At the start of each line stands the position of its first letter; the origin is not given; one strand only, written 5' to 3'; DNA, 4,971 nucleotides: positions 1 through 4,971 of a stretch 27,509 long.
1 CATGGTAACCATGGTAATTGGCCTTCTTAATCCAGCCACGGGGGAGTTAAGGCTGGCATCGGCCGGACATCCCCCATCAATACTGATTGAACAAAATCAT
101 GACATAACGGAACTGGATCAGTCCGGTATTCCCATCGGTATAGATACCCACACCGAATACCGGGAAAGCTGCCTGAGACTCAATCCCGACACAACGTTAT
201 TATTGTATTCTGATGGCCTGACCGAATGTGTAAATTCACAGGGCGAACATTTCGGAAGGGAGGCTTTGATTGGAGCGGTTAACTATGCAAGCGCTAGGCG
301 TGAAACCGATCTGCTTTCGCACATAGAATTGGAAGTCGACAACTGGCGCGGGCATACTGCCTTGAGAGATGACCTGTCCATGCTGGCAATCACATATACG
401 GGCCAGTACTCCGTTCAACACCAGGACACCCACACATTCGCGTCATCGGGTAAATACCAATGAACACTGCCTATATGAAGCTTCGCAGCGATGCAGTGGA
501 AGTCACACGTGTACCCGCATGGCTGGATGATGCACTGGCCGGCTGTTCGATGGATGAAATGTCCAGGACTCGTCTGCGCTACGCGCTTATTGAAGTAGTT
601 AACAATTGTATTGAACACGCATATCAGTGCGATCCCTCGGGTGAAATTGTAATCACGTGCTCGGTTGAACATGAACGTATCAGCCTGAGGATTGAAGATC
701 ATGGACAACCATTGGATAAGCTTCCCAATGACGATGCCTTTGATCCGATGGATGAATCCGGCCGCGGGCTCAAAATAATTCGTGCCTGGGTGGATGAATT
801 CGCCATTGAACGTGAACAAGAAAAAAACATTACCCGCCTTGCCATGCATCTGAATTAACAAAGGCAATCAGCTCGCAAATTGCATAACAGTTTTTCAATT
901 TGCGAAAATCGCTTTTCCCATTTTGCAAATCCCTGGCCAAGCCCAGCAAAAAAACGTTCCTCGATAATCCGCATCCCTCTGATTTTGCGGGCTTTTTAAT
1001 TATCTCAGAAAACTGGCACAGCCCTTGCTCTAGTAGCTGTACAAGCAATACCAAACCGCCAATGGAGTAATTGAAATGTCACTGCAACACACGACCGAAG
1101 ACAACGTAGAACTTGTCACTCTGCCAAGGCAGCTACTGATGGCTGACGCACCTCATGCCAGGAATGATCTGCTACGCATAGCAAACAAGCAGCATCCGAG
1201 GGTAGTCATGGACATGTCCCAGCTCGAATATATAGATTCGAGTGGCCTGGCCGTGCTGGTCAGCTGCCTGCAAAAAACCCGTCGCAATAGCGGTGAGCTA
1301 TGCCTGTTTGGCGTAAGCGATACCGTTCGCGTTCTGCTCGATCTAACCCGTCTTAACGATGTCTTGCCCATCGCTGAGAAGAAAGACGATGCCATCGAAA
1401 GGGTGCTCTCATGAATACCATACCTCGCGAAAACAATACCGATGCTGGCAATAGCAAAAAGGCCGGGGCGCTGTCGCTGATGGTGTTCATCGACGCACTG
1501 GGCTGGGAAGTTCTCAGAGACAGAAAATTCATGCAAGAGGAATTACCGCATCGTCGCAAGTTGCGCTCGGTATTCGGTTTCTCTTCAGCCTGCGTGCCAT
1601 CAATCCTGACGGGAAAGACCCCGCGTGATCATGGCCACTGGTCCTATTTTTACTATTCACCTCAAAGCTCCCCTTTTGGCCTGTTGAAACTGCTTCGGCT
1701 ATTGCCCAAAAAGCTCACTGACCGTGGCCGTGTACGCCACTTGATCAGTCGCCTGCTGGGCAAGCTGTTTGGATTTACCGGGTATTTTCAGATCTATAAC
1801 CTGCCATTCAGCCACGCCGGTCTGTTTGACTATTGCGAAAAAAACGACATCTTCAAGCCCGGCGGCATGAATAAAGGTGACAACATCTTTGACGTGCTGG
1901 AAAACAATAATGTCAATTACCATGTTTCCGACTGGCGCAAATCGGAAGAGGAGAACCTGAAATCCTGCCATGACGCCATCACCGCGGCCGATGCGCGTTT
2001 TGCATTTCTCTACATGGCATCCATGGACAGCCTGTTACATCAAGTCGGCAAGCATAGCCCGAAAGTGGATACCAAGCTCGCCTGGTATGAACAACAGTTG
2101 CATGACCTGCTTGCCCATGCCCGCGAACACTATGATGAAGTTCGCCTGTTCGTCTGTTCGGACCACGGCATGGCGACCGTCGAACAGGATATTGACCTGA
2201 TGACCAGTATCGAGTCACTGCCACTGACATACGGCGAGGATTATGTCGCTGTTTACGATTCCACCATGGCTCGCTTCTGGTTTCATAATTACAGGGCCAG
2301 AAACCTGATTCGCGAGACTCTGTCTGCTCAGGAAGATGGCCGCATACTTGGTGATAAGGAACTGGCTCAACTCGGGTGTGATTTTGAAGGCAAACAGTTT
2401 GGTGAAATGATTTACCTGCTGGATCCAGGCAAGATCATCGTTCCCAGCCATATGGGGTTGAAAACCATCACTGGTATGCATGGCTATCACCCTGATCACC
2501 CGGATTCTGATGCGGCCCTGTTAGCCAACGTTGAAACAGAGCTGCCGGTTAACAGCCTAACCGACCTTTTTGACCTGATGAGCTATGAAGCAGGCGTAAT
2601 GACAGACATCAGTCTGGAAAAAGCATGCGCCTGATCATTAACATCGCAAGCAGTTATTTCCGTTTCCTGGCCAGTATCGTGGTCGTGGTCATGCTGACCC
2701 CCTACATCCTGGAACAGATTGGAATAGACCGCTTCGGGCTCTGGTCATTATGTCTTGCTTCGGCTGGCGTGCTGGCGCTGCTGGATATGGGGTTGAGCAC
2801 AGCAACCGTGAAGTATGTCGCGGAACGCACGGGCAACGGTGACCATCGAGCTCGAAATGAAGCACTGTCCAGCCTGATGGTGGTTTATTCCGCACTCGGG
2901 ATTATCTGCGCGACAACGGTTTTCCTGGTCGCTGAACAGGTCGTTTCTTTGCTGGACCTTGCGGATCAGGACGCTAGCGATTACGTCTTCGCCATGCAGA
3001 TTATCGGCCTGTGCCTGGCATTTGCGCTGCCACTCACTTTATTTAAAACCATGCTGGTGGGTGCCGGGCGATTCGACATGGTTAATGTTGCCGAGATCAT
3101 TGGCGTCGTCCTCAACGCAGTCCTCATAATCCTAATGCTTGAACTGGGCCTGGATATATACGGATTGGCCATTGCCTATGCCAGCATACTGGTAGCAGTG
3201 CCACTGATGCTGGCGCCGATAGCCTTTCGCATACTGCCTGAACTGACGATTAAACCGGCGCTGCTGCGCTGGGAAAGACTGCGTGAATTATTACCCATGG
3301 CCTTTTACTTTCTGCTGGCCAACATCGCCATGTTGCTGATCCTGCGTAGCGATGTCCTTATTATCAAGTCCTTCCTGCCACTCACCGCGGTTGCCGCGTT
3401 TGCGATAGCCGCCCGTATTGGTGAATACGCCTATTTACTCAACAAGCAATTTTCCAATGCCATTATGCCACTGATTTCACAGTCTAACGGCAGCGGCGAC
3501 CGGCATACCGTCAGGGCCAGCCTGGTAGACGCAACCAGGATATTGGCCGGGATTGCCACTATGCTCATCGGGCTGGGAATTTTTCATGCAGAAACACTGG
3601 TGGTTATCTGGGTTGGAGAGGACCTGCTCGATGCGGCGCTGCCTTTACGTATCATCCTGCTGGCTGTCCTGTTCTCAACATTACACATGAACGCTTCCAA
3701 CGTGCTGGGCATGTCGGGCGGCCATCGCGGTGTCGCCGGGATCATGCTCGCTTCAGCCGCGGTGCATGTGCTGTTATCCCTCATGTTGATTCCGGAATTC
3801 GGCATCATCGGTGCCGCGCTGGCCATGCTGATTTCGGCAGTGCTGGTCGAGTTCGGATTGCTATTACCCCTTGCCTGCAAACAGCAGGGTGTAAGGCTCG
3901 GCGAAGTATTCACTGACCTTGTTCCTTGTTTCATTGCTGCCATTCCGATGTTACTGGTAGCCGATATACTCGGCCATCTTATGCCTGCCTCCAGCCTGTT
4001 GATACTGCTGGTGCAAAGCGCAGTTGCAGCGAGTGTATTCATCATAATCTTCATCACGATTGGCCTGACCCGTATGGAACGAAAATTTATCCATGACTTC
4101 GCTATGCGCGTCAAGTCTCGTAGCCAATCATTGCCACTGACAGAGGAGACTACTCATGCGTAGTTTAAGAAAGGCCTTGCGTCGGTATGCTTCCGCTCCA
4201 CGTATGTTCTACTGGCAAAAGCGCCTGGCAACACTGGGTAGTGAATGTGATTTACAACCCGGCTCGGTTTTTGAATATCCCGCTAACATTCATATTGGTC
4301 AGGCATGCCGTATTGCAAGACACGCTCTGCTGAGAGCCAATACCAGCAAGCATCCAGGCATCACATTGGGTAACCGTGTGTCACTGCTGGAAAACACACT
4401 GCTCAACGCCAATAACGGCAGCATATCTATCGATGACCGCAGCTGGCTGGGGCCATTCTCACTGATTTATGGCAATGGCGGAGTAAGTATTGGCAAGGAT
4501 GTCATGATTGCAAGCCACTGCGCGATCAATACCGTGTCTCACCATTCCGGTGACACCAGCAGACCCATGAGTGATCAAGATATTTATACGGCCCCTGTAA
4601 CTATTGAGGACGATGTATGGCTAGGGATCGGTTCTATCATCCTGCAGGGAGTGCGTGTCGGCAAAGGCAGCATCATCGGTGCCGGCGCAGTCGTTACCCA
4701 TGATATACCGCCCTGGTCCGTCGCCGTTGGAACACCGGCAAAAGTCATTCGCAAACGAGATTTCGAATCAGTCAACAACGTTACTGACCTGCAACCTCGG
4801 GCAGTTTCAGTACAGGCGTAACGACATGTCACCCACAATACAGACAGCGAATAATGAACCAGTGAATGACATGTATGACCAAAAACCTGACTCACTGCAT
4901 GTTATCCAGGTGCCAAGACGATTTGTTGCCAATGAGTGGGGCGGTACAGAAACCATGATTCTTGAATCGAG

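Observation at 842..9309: Fossil ~7.75 kb tandem duplication with reciprocal decay that gave the export genes their own sigma-54 promoter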

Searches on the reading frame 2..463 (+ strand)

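Call 4: search_protein_families(library=pfam, proteins=[window:2-463:+], max_evalue=0.001)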
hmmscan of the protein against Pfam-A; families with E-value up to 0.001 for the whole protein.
window:2-463:+ (153 aa): 1 family
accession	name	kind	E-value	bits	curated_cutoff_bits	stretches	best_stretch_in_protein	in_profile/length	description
PF07228.17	SpoIIE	-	2e-28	100.1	25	1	2-131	61-190/192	Stage II sporulation protein E (SpoIIE)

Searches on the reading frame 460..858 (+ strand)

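Call 4: search_protein_families(library=pfam, proteins=[window:460-858:+], max_evalue=0.001)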
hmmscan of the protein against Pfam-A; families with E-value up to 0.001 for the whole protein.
window:460-858:+ (132 aa): 2 families
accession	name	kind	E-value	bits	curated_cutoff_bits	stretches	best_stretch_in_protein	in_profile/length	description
PF13581.12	HATPase_c_2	-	2.4e-21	76.5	27.4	1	10-128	3-126/127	Histidine kinase-like ATPase domain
PF02518.31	HATPase_c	-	4e-08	34.1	26.4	1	36-114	3-87/111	Histidine kinase-, DNA gyrase B-, and HSP90-like ATPase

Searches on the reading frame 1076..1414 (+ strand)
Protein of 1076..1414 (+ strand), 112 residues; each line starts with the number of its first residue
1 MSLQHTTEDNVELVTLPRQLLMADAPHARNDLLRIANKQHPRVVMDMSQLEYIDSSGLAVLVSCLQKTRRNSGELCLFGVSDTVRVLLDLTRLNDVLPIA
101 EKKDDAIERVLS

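Call 4: search_protein_families(library=pfam, proteins=[window:1076-1414:+], max_evalue=0.001)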
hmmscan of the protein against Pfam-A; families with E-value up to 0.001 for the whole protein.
window:1076-1414:+ (112 aa): 2 families
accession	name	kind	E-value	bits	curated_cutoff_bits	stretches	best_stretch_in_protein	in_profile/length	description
PF01740.26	STAS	-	2e-19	69.7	22.6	1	6-106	5-106/106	STAS domain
PF13466.11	STAS_2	-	2.7e-11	43.9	29.2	1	14-93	1-79/80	STAS domain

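Call 42: search_protein_families(library=ncbifam, proteins=[window:1076-1414:+], max_evalue=0.00001)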
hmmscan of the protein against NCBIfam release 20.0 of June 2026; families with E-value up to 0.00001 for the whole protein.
window:1076-1414:+ (112 aa): 3 families
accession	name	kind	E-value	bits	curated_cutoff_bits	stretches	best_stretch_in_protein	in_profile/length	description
TIGR00377.1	ant_ant_sig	superfamily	1.4e-20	73.2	53.45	1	2-104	4-107/108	anti-sigma factor antagonist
TIGR02886.1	spore_II_AA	equivalog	2.2e-11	43.7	114.75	1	34-107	33-106/106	anti-sigma F factor antagonist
NF033618.0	mlaB_1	equivalog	1.2e-09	38.5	90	1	44-97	39-92/94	lipid asymmetry maintenance protein MlaB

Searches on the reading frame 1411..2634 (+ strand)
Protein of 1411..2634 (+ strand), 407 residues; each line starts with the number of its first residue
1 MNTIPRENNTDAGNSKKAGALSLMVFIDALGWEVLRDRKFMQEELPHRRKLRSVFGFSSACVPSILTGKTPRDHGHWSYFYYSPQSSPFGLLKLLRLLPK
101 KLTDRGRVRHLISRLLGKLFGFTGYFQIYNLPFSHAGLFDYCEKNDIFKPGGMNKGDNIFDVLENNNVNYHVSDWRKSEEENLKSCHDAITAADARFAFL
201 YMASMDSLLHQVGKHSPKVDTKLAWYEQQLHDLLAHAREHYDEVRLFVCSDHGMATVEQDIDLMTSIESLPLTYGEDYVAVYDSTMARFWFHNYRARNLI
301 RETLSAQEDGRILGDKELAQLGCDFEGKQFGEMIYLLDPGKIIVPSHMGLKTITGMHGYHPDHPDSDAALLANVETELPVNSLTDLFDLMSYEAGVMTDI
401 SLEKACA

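Call 4: search_protein_families(library=pfam, proteins=[window:1411-2634:+], max_evalue=0.001)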
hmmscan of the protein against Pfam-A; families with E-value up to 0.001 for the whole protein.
window:1411-2634:+ (407 aa): 1 family
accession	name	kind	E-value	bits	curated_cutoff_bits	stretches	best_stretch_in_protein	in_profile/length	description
PF01663.27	Phosphodiest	-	1.4e-15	58.2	23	1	27-267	6-236/342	Type I phosphodiesterase / nucleotide pyrophosphatase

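Call 42: search_protein_families(library=ncbifam, proteins=[window:1411-2634:+], max_evalue=0.00001)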
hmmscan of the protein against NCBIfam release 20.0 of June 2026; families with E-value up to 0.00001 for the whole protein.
window:1411-2634:+ (407 aa): 0 families

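Call 66: list_cluster_members(proteins=[window:1411-2634:+, window:13331-15616:+, window:22401-23918:+])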
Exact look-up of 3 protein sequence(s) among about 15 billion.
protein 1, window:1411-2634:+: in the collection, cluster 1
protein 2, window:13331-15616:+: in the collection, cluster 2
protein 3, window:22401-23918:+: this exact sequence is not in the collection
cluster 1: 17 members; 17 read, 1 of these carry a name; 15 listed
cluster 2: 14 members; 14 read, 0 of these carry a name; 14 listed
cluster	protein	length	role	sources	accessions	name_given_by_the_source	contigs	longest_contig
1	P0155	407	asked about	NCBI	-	-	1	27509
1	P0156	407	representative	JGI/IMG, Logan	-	-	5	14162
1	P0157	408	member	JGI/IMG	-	predicted AlkP superfamily pyrophosphatase or phosphodiesterase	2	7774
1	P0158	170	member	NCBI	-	-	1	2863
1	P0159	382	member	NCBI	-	-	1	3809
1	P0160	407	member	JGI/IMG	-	-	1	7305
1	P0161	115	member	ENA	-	-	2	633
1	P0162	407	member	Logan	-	-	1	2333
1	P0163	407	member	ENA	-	-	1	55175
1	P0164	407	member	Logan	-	-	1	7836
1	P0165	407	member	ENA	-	-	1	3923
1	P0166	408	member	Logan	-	-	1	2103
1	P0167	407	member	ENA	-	-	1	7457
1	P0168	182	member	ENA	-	-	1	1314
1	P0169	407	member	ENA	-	-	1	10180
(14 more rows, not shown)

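Call 67: find_encoding_contigs(protein=P0163, flank=10000, max_places=2)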
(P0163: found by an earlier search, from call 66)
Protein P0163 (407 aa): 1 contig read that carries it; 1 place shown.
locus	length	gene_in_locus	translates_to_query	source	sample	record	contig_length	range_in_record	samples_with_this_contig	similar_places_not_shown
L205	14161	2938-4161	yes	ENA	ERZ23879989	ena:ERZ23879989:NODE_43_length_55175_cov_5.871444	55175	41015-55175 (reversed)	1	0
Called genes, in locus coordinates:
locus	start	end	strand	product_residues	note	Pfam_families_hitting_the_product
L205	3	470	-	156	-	?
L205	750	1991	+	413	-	PF00072:Response_reg, PF07228:SpoIIE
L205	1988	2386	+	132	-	PF13581:HATPase_c_2, PF02518:HATPase_c (weak)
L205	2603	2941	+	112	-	PF01740:STAS, PF13466:STAS_2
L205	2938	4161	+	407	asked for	PF01663:Phosphodiest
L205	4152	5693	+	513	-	PF01554:MatE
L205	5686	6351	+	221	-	PF00132:Hexapep, PF14602:Hexapep_2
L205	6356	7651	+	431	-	PF13439:Glyco_transf_4, PF13477:Glyco_trans_4_2 (faint), PF13579:Glyco_trans_4_4, PF20706:GT4-conflict, PF00534:Glycos_transf_1, PF13692:Glyco_trans_1_4, PF13524:Glyco_trans_1_2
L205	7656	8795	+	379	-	PF13439:Glyco_transf_4 (faint), PF20706:GT4-conflict, PF00534:Glycos_transf_1, PF13692:Glyco_trans_1_4, PF13524:Glyco_trans_1_2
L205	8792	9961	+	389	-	PF13439:Glyco_transf_4, PF13579:Glyco_trans_4_4 (weak), PF00534:Glycos_transf_1, PF13692:Glyco_trans_1_4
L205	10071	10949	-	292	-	PF00535:Glycos_transf_2, PF13641:Glyco_tranf_2_3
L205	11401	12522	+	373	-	PF01757:Acyl_transf_3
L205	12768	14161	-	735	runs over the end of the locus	PF02927:CelD_N, PF00759:Glyco_hydro_9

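Call 68: find_encoding_contigs(protein=P0157, flank=10000, max_places=2)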
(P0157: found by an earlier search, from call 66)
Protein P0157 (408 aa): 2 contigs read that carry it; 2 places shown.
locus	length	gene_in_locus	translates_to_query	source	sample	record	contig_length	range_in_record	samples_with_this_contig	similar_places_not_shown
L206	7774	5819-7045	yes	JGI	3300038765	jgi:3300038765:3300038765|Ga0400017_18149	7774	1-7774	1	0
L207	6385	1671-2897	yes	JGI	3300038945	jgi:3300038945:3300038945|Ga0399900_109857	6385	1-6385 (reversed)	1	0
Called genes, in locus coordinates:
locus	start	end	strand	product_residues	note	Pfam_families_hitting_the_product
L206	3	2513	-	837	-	?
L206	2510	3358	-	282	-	PF12974:Phosphonate-bd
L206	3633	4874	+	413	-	PF00072:Response_reg, PF07228:SpoIIE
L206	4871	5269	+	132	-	PF13581:HATPase_c_2, PF02518:HATPase_c (weak)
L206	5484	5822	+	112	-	PF01740:STAS, PF13466:STAS_2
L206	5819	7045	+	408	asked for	PF01663:Phosphodiest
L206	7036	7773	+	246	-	?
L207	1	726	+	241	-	?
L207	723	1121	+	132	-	PF13581:HATPase_c_2, PF02518:HATPase_c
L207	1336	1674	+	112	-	PF01740:STAS, PF13466:STAS_2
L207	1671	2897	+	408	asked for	PF01663:Phosphodiest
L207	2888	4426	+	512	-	PF01554:MatE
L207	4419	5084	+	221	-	PF00132:Hexapep, PF14602:Hexapep_2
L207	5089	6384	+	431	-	PF13439:Glyco_transf_4, PF13579:Glyco_trans_4_4, PF20706:GT4-conflict, PF00534:Glycos_transf_1, PF13692:Glyco_trans_1_4, PF13524:Glyco_trans_1_2 (faint)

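Call 71: find_encoding_contigs(protein=L205:11401-12522:+, flank=10000, max_places=2)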
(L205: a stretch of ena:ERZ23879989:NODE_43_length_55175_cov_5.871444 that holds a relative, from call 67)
Protein L205:11401-12522:+ (373 aa): 1 contig read that carries it; 1 place shown.
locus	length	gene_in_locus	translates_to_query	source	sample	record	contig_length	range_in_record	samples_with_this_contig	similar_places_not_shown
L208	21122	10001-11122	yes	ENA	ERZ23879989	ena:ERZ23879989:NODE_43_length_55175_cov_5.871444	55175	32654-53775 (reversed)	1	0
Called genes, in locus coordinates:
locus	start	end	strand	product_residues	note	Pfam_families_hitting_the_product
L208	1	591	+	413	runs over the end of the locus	PF00072:Response_reg, PF07228:SpoIIE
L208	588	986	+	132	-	PF13581:HATPase_c_2, PF02518:HATPase_c (weak)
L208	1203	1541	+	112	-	PF01740:STAS, PF13466:STAS_2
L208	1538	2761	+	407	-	PF01663:Phosphodiest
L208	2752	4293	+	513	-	PF01554:MatE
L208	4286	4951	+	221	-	PF00132:Hexapep, PF14602:Hexapep_2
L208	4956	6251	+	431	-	PF13439:Glyco_transf_4, PF13477:Glyco_trans_4_2 (faint), PF13579:Glyco_trans_4_4, PF20706:GT4-conflict, PF00534:Glycos_transf_1, PF13692:Glyco_trans_1_4, PF13524:Glyco_trans_1_2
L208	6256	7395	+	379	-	PF13439:Glyco_transf_4 (faint), PF20706:GT4-conflict, PF00534:Glycos_transf_1, PF13692:Glyco_trans_1_4, PF13524:Glyco_trans_1_2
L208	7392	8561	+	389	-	PF13439:Glyco_transf_4, PF13579:Glyco_trans_4_4 (weak), PF00534:Glycos_transf_1, PF13692:Glyco_trans_1_4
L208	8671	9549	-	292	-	PF00535:Glycos_transf_2, PF13641:Glyco_tranf_2_3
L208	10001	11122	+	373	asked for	PF01757:Acyl_transf_3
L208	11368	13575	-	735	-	PF02927:CelD_N, PF00759:Glyco_hydro_9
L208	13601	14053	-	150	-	-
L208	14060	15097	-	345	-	PF08007:JmjC_2 (faint), PF02563:Poly_export, PF10531:SLBB, PF22461:SLBB_2, PF10531:SLBB, PF22461:SLBB_2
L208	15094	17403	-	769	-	PF02706:Wzz (weak), PF13807:GNVR (faint), PF13614:AAA_31 (weak)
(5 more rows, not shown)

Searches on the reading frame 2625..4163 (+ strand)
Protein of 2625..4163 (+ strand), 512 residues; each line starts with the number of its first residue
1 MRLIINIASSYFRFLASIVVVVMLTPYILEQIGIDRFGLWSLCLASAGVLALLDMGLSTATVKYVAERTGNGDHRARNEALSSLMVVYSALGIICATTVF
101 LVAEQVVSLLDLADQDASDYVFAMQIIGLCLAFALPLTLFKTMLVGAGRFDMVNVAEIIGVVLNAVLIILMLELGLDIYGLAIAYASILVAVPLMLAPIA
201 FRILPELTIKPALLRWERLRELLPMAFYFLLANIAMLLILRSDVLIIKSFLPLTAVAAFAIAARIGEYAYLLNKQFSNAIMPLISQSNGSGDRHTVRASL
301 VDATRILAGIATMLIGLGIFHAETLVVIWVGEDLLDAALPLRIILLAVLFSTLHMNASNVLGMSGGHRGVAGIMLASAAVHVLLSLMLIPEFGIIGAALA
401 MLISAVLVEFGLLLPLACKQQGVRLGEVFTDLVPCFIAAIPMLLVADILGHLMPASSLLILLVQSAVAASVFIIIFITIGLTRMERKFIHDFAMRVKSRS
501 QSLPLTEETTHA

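Call 4: search_protein_families(library=pfam, proteins=[window:2625-4163:+], max_evalue=0.001)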
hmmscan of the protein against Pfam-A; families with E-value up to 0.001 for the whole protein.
window:2625-4163:+ (512 aa): 1 family
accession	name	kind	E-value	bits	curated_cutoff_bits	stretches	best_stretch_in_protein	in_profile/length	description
PF01554.23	MatE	-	1.4e-14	54.6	24.9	2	38-168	29-159/161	MatE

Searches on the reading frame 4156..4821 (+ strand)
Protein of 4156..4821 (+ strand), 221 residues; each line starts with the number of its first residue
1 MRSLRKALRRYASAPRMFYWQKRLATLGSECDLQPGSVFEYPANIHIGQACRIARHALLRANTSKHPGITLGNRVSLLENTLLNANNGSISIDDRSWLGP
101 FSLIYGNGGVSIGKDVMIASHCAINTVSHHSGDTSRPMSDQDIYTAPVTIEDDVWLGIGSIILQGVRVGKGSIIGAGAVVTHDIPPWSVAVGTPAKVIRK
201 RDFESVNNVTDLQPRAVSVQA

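Call 4: search_protein_families(library=pfam, proteins=[window:4156-4821:+], max_evalue=0.001)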
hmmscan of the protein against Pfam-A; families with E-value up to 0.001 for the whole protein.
window:4156-4821:+ (221 aa): 2 families
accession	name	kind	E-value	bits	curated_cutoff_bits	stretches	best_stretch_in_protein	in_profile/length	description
PF00132.30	Hexapep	-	6.1e-18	64.1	27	1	148-182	2-36/36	Bacterial transferase hexapeptide (six repeats)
PF14602.12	Hexapep_2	-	3.7e-11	43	27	1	147-181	1-33/34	Hexapeptide repeat of succinyl-transferase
